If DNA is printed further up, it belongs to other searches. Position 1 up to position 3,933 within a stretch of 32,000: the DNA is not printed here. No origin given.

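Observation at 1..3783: Giant FHA / ~900-aa coiled-coil / kinase-like protein that the ORF track misses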

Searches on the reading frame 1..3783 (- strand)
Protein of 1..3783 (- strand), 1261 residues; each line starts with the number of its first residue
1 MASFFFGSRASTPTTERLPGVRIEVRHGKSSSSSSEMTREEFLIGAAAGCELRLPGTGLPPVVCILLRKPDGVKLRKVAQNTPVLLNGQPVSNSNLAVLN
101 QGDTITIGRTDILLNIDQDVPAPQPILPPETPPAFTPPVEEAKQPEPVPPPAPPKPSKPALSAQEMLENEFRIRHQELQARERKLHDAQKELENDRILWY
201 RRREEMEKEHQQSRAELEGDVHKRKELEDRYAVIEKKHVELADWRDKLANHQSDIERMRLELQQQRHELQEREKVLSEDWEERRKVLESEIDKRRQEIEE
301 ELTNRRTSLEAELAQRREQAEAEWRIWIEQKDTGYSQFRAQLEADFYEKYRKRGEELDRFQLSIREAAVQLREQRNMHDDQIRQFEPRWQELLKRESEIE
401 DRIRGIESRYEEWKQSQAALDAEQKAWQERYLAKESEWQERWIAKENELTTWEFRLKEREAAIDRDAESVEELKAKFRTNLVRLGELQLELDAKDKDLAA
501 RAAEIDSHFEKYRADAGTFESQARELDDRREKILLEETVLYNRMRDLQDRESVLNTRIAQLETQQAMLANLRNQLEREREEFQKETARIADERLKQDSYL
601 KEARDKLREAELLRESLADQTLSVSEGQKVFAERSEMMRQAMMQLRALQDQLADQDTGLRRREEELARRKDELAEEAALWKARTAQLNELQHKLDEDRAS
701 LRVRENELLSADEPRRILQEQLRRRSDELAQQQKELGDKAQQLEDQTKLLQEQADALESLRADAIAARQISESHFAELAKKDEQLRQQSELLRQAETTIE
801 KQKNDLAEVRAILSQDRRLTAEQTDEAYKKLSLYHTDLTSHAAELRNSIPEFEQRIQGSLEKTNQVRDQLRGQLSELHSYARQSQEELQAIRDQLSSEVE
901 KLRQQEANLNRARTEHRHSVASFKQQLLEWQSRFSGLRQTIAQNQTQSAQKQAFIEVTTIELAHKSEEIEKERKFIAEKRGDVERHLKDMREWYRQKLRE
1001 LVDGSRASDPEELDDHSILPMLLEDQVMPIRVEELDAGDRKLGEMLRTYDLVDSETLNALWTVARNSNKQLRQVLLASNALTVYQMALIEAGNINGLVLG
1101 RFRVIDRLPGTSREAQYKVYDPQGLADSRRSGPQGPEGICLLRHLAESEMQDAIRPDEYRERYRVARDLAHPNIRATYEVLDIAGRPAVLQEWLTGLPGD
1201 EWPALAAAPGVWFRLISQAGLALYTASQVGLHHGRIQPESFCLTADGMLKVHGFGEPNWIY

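Call 4: search_protein_families(library=pfam, proteins=[window:1-3783:-], max_evalue=1)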
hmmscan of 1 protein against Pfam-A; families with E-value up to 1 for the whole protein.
window:1-3783:- (1261 aa): 2 families
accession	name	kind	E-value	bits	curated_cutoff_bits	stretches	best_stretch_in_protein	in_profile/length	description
PF16697.10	Yop-YscD_cpl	-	3.7e-09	37.2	33.2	1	25-115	2-91/94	Inner membrane component of T3SS, cytoplasmic domain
PF00498.31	FHA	-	0.0082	17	20.7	1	43-108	2-67/67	FHA domain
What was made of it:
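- On FHA domain superfamily (Pfam PF16697 / PF00498): PF16697 scores 37.2 bits against a cut-off of 33.2, E = 3.7e-9 (call 4).
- Checked: Pfam PF16697 matches aa 25-115 at E = 3.7e-9, above its cut-off (call 4).
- The best Pfam family is PF16697, the cytoplasmic domain of YscD (call 4).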

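Call 5: search_protein_families(library=ncbifam, proteins=[window:1-3783:-], max_evalue=1)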
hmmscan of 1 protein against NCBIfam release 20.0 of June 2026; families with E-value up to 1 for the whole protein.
window:1-3783:- (1261 aa): 6 families
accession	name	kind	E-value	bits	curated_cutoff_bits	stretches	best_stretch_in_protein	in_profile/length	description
TIGR02168.1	SMC_prok_B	equivalog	9.8e-11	40.1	567.35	3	508-767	680-936/1181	chromosome segregation protein SMC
NF045487.1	ASRP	equivalog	5.8e-06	25.2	300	1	820-995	311-481/593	archaea-specific SMC-related protein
TIGR02169.1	SMC_prok_A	equivalog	1e-05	23.5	729.4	3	362-640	678-956/1165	chromosome segregation protein SMC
TIGR04523.1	Mplasa_alph_rch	subfamily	0.00012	20.1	270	2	445-695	52-298/745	helix-rich protein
NF038350.1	taxis_HmpF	equivalog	0.0011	17.4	200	2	542-725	121-307/553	pilus motility taxis protein HmpF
NF043058.1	T4SS_LegC2C7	subfamily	0.0014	17.6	350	1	774-887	144-260/348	LegC2/C7 family Dot/Icm T4SS effector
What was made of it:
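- On SMC / Rad50 / SbcC ATPases: The SMC models score 40 bits or less against cut-offs of 567-729, and only on arm positions (call 5).
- NCBIfam gives weak matches to SMC models (call 5). The SMC matches score 40 bits or less against cut-offs of 567-729, and they cover only the coiled-coil arm positions of the models (call 5).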

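Call 7: find_homologous_proteins(query=window:1-3783:-)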
Query window:1-3783:- (1261 aa): 52 proteins with E <= 0.001 among 8000 candidates.
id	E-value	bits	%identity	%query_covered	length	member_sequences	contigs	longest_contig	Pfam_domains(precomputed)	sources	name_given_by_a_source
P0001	0.0e+0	1817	68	100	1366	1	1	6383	PF16697.11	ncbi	-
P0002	2.2e-268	912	44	100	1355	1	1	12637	PF16697.11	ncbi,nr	ncbi:MAG: hypothetical protein K8T89_21215 [Planctomycetes bacterium]|nr:hypothetical protein [Planc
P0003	1.9e-263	895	44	100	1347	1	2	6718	PF16697.11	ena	-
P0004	1.1e-257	876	42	99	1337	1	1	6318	PF16697.11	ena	-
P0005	2.4e-251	855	42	100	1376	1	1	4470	PF16697.11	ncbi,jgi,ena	jgi:chromosome segregation ATPase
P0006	1.4e-250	853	42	99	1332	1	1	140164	PF16697.11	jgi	jgi:chromosome segregation ATPase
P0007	3.7e-250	851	42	100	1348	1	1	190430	PF16697.11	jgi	jgi:chromosome segregation ATPase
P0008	8.5e-244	830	45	76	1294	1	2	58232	PF16697.11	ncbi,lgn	-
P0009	6.4e-242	824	42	100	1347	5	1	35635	PF00498.32,PF16697.11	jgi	-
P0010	2.0e-235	803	41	99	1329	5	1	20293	PF16697.11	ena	-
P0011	1.1e-225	770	43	74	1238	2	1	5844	PF16697.11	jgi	-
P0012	5.8e-224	765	42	73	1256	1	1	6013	PF16697.11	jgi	jgi:DNA repair exonuclease SbcCD ATPase subunit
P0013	5.7e-217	742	39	99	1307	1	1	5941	PF16697.11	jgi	-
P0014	1.2e-206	707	40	79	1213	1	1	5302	PF16697.11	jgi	jgi:chromosome segregation ATPase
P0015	4.5e-196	672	38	78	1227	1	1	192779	PF16697.11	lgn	-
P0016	1.1e-194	668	38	71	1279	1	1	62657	PF16697.11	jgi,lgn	-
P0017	1.6e-194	667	37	79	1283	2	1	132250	PF16697.11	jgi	jgi:chromosome segregation ATPase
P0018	7.7e-190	652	40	72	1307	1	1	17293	PF16697.11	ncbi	ncbi:MAG: hypothetical protein ACJ8F7_16610 [Gemmataceae bacterium]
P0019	1.8e-182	627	40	65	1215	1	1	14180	PF16697.11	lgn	-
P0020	8.1e-179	615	36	81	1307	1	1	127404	PF16697.11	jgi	jgi:chromosome segregation ATPase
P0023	2.6e-171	590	39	61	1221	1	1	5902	PF16697.11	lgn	-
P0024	1.1e-170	588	38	71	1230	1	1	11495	PF16697.11,PF27881.1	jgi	jgi:predicted nucleic acid-binding Zn-ribbon protein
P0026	4.5e-170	586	39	73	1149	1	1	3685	PF28019.1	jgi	jgi:chromosome segregation ATPase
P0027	1.8e-169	584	37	73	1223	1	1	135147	PF16697.11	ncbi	ncbi:MAG: hypothetical protein U0746_18640 [Gemmataceae bacterium]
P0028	9.8e-166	572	39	60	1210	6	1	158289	PF16697.11,PF27881.1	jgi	jgi:chromosome segregation ATPase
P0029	1.9e-165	571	40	64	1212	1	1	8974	PF16697.11,PF27881.1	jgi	jgi:chromosome segregation ATPase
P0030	4.9e-165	570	34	77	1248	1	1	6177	PF16697.11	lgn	-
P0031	7.9e-165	569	35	99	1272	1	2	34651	PF16697.11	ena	-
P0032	1.3e-164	568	38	71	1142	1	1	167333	PF16697.11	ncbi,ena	-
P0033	1.3e-161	558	32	99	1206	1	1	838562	-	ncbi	ncbi:MAG: hypothetical protein R3B84_15415 [Zavarzinella sp.]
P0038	1.8e-157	544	36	77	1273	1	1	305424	PF27734.1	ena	-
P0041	1.2e-156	542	35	73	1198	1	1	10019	PF16697.11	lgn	-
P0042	6.0e-156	539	31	99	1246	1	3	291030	PF16697.11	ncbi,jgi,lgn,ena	jgi:chromosome segregation ATPase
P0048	1.6e-129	452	36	63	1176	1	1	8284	-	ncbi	-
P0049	2.0e-126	442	32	99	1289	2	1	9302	PF16697.11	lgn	-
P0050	1.2e-112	396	34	63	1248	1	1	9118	PF16697.11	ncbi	-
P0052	1.9e-76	276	37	30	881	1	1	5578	PF28019.1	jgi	-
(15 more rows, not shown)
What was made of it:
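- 52 full-length homologues (call 7). Source names are 'chromosome segregation ATPase' and 'DNA repair exonuclease SbcCD ATPase subunit' (call 7).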

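Call 11: search_protein_families(library=pfam, proteins=[P0001, P0024, P0026, P0038, P0052, P0009], max_evalue=0.1)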
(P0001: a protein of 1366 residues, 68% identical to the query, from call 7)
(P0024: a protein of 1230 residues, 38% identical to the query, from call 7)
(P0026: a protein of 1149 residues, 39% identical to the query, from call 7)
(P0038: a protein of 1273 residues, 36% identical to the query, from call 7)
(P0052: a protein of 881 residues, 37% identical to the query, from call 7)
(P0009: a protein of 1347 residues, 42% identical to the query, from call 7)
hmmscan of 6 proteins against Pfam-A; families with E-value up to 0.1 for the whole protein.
P0001 (1366 aa): 1 family
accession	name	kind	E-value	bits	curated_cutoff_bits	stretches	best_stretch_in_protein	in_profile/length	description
PF16697.10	Yop-YscD_cpl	-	8.2e-10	39.3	33.2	1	24-114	2-91/94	Inner membrane component of T3SS, cytoplasmic domain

P0024 (1230 aa): 3 families
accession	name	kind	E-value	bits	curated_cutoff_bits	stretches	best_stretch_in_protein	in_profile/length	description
PF16697.10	Yop-YscD_cpl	-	4.1e-06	27.4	33.2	1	9-87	10-90/94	Inner membrane component of T3SS, cytoplasmic domain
PF00498.31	FHA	-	6.8e-05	23.7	20.7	1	19-81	2-67/67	FHA domain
PF00069.31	Pkinase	-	0.023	14.5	31.7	1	992-1120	14-143/263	Protein kinase domain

P0026 (1149 aa): 2 families
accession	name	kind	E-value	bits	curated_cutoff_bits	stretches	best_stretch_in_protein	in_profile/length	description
PF16697.10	Yop-YscD_cpl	-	1.7e-05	25.4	33.2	1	5-92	4-90/94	Inner membrane component of T3SS, cytoplasmic domain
PF11887.13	Mce4_CUP1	-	0.00054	20.1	32.6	1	555-674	58-177/222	Cholesterol uptake porter CUP1 of Mce4, putative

P0038 (1273 aa): 0 families

P0052 (881 aa): 3 families
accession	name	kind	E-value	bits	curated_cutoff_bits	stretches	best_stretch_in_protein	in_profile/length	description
PF16697.10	Yop-YscD_cpl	-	0.0029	18.3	33.2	1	34-106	17-91/94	Inner membrane component of T3SS, cytoplasmic domain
PF00498.31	FHA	-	0.022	15.6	20.7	1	37-99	2-67/67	FHA domain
PF12072.13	RNase_Y_N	-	0.087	12.7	32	0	289-339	80-130/201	RNase Y N-terminal region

P0009 (1347 aa): 2 families
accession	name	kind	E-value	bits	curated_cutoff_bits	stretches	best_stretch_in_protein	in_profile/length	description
PF16697.10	Yop-YscD_cpl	-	3e-11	43.9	33.2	1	34-122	2-89/94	Inner membrane component of T3SS, cytoplasmic domain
PF00498.31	FHA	-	1.4e-06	29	20.7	1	52-117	2-67/67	FHA domain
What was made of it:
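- On Hanks-type (eukaryotic-like) Ser/Thr protein kinase superfamily: The Pfam Pkinase model stays below threshold (calls 4, 11).
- Closest known: Catalogued bacterial pseudokinase families ActPs1-3, GLW, CP1, DYD and DLHK. Different: Pfam's Pkinase model does not reach threshold on this family (calls 4, 11), so it was probably outside that survey.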

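Call 14: find_encoding_contigs(protein=P0007, flank=10000, max_places=2)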
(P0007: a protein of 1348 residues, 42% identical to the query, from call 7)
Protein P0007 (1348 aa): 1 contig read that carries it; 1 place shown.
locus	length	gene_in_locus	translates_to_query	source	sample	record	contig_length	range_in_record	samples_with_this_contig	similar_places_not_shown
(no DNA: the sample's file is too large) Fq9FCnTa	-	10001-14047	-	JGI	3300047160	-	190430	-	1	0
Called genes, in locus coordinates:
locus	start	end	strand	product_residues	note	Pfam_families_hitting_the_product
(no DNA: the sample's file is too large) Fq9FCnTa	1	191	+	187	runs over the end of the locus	PF04542:Sigma70_r2, PF08281:Sigma70_r4_2, PF04545:Sigma70_r4 (weak)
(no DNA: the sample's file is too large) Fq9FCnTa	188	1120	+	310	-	PF13490:zf-HC2 (weak)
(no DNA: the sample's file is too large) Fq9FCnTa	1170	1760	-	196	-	-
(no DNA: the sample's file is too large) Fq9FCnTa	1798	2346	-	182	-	-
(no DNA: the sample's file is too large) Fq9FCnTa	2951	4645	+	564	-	PF16697:Yop-YscD_cpl (weak), PF00498:FHA, PF01590:GAF (faint), PF13185:GAF_2, PF13492:GAF_3 (weak), PF00158:Sigma54_activat, PF14532:Sigma54_activ_2, PF25601:AAA_lid_14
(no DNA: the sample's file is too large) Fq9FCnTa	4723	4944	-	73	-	PF02599:CsrA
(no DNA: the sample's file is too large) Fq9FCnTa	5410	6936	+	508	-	PF00083:Sugar_tr, PF07690:MFS_1, PF03137:OATP (faint), PF00854:PTR2 (faint), PF07690:MFS_1 (weak)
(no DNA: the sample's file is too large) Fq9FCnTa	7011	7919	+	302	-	PF02881:SRP54_N (weak), PF13191:AAA_16 (weak), PF06414:Zeta_toxin (weak), PF13604:AAA_30 (weak), PF00448:SRP54, PF02492:cobW (weak), PF13401:AAA_22 (weak), PF13671:AAA_33 (weak), +3 more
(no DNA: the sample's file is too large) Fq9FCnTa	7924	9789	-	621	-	PF09699:Paired_CXXCH_1 (weak), PF13424:TPR_12 (faint), PF07719:TPR_2 (faint), PF14559:TPR_19 (weak)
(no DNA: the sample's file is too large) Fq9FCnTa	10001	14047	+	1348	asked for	PF16697:Yop-YscD_cpl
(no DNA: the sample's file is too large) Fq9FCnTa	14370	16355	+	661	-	PF01855:POR_N, PF17147:PFOR_II, PF01558:POR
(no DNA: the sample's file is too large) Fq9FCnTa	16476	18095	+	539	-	PF12838:Fer4_7 (faint), PF13187:Fer4_9 (faint), PF00037:Fer4 (faint), PF12797:Fer4_2 (faint), PF12837:Fer4_6 (faint), PF13237:Fer4_10 (faint), PF13484:Fer4_16 (faint), PF02775:TPP_enzyme_C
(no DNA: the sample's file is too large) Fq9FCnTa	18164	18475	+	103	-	-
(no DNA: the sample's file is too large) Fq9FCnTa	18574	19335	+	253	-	-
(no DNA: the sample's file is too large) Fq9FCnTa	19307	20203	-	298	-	PF00515:TPR_1 (faint), PF07719:TPR_2 (faint), PF13414:TPR_11 (faint)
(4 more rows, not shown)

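Call 15: find_encoding_contigs(protein=P0033, flank=10000, max_places=2)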
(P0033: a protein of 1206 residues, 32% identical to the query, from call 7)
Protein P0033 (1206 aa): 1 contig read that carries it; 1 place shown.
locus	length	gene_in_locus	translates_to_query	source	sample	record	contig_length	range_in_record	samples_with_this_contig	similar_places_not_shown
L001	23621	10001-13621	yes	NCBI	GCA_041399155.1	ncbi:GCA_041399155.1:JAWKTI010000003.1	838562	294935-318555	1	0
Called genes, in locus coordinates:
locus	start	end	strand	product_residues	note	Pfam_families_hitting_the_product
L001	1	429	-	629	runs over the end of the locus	PF13589:HATPase_c_3, PF00183:HSP90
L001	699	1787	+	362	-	PF12799:LRR_4 (faint), PF00560:LRR_1 (faint), PF13516:LRR_6 (faint), PF13855:LRR_8 (faint)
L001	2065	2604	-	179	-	PF09346:SMI1_KNR4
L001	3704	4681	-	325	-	PF00370:FGGY_N (weak), PF00480:ROK, PF01869:BcrAD_BadFG (faint)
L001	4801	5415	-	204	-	PF00117:GATase, PF07685:GATase_3, PF01174:SNO (faint)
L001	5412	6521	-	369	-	PF06750:A24_N_bact, PF01478:Peptidase_A24 (weak)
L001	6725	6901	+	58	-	-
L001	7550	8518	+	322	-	PF07963:N_methyl, PF07596:SBP_bac_10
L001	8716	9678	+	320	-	PF07963:N_methyl (weak), PF07596:SBP_bac_10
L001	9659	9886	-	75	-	-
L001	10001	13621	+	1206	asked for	-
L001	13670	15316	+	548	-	PF07969:Amidohydro_3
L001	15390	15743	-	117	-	-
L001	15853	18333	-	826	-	PF13709:DUF4159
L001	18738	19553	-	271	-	PF13483:Lactamase_B_3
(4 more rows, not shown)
